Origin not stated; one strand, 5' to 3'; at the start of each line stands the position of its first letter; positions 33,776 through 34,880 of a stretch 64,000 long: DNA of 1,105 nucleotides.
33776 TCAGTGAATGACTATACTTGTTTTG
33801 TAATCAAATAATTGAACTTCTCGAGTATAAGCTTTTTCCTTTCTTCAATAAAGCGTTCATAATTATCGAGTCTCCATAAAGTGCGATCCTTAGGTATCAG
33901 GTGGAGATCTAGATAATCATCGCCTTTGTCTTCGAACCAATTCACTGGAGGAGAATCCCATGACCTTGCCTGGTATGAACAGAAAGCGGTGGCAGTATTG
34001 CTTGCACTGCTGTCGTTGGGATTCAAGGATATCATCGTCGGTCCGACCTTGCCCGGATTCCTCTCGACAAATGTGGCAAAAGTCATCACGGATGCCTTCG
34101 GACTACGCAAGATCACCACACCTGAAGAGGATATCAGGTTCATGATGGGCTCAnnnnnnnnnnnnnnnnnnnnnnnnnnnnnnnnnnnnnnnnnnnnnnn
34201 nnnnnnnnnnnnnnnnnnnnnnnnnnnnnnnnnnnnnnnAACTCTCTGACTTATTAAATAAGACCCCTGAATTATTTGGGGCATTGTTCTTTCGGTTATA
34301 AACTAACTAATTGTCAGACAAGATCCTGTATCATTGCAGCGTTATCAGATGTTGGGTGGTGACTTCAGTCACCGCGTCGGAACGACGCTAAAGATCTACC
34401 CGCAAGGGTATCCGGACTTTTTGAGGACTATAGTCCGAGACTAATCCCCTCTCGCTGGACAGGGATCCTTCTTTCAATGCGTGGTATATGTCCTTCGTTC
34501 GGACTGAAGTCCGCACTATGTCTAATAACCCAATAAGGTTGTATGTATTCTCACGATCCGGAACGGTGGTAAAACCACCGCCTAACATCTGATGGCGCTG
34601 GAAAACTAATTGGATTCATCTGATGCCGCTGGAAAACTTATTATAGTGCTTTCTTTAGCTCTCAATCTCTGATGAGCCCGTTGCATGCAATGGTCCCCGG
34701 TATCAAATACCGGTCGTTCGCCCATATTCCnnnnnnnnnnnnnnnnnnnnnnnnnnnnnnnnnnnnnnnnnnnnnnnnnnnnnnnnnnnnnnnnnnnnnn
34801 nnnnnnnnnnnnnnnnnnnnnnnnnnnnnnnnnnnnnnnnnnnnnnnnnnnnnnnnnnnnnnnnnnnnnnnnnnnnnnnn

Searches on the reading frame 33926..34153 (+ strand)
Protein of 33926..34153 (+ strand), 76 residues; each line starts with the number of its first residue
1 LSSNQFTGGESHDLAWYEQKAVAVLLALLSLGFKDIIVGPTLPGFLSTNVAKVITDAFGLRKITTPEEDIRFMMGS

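Call 68: search_protein_families(library=pfam, proteins=[window:33926-34153:+], max_evalue=0.01)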
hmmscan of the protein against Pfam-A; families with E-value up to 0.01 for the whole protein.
window:33926-34153:+ (76 aa): 1 family
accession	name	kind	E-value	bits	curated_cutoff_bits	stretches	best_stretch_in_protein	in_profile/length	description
PF03063.25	Prismane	-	2e-16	60.2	27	1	13-70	454-512/513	Prismane/CO dehydrogenase family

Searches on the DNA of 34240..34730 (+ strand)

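Call 59: search_dna_similar(query=window:34255-34710:+, collection=phages, mode=distant, max_evalue=0.01)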
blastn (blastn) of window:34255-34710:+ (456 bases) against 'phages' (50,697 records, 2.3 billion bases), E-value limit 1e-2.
No match.

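Call 60: search_dna_similar(query=window:34255-34710:+, collection=plasmids, mode=distant, max_evalue=0.01)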
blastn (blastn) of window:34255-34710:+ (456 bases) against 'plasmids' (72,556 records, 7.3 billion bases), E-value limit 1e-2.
No match.
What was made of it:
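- Phages and plasmids give nothing (calls 59, 60).
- Tried and rejected: blastn of unit B against phages and plasmids gave no match (calls 59, 60).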

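Call 83: search_rna_families(source=window, start=34240, end=34730, threshold=evalue, max_evalue=10)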
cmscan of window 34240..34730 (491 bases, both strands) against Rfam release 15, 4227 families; matches with E-value up to 10: 6.
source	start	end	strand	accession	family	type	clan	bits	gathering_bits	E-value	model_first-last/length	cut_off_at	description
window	34295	34340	-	RF01164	SNORD107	Gene; snRNA; snoRNA; CD-box;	-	17.1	50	2.3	1-74/74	no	Small nucleolar RNA SNORD107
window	34613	34677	+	RF00200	snoZ199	Gene; snRNA; snoRNA; CD-box;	-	16.1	47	8.5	1-84/84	no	Small nucleolar RNA Z199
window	34639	34668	-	RF02925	6A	Gene; sRNA;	-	15.4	41.2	5.8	1-52/52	no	6A RNA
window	34312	34382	+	RF02407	snoR122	Gene; snRNA; snoRNA; CD-box;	-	15.1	36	7.4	1-74/74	no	Small nucleolar RNA snoR122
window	34313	34370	-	RF01147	sR12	Gene; snRNA; snoRNA; CD-box;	-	14.8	38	1.1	1-52/52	no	Small nucleolar RNA sR12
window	34357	34374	+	RF00630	P26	Gene;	-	12.6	36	6.3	43-62/66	no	Pseudomonas sRNA P26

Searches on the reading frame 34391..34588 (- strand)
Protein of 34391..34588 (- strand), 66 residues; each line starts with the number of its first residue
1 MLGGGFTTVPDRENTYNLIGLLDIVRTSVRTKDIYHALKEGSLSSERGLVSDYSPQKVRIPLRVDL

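Call 73: search_protein_representatives(protein=window:34391-34588:-)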
Query: 66 residues. Proteins with E-value up to 0.001 (for the whole library): 4; up to 1e-10: 1; up to 1e-30: 0. The best 4 are listed.
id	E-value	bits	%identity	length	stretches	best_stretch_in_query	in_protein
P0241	3.9e-18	80.6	31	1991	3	12-46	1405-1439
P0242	4.1e-06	42.8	28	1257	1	11-46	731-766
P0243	4.1e-04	36.5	50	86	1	7-54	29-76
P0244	6.9e-04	35.8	27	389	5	18-55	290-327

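Call 75: find_encoding_contigs(protein=P0243, flank=10000, max_places=10)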
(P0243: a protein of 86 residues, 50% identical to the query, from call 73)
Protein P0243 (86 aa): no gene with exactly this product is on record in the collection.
